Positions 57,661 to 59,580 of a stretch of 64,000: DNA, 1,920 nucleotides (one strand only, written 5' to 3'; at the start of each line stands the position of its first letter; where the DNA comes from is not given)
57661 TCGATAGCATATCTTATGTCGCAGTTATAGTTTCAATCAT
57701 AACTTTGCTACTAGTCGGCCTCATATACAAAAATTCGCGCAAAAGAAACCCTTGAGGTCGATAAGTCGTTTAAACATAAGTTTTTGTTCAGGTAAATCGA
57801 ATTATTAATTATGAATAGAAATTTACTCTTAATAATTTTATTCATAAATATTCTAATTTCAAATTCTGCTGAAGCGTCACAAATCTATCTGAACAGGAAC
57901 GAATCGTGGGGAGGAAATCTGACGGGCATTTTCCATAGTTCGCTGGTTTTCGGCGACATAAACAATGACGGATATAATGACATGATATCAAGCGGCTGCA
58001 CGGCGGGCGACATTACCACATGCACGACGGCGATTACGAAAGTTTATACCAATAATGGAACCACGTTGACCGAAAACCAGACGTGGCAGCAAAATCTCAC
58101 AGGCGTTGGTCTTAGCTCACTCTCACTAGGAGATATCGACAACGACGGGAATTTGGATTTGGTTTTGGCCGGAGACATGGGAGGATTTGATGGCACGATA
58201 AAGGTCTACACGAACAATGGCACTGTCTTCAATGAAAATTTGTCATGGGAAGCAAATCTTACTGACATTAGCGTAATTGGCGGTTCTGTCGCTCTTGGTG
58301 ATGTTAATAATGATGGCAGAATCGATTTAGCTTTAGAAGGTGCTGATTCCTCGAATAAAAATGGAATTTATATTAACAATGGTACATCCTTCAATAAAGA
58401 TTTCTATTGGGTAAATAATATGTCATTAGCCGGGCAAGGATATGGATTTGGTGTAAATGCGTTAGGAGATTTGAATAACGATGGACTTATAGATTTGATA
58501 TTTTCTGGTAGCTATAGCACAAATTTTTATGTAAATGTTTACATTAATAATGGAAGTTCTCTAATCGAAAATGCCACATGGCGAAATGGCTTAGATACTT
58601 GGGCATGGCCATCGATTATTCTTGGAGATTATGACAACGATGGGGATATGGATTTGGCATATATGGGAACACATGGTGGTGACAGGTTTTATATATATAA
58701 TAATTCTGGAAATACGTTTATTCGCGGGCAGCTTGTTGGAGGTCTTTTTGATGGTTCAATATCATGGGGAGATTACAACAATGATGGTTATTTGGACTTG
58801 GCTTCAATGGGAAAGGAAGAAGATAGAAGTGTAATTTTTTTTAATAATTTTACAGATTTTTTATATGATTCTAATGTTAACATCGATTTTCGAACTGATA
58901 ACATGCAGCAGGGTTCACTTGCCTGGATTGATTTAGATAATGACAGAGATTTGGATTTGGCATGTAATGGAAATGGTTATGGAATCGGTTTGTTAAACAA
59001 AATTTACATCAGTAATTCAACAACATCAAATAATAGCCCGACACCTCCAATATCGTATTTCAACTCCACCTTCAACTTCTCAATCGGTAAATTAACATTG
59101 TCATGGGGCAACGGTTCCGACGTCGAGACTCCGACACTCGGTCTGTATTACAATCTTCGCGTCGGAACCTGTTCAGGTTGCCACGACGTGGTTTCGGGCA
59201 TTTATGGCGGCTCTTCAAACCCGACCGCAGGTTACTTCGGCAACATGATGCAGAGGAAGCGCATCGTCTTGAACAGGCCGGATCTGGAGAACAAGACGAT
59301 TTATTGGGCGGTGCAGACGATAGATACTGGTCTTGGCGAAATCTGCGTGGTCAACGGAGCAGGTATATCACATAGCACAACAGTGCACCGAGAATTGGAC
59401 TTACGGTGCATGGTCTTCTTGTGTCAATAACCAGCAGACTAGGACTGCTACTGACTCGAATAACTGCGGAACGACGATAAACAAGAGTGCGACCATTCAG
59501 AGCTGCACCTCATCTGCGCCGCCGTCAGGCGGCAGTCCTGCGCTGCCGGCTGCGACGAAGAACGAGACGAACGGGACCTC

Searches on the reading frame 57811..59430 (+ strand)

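Call 83: search_protein_families(library=pfam, proteins=[window:57811-59430:+], max_evalue=0.001)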
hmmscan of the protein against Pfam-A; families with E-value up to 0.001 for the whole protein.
window:57811-59430:+ (539 aa): 2 families
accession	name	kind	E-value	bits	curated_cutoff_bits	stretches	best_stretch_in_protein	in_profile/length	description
PF13517.12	FG-GAP_3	-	1.7e-27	96.2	26.9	4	220-283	1-60/61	FG-GAP-like repeat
PF01839.29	FG-GAP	-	1.2e-16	60.6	22.1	0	102-133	3-37/37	FG-GAP repeat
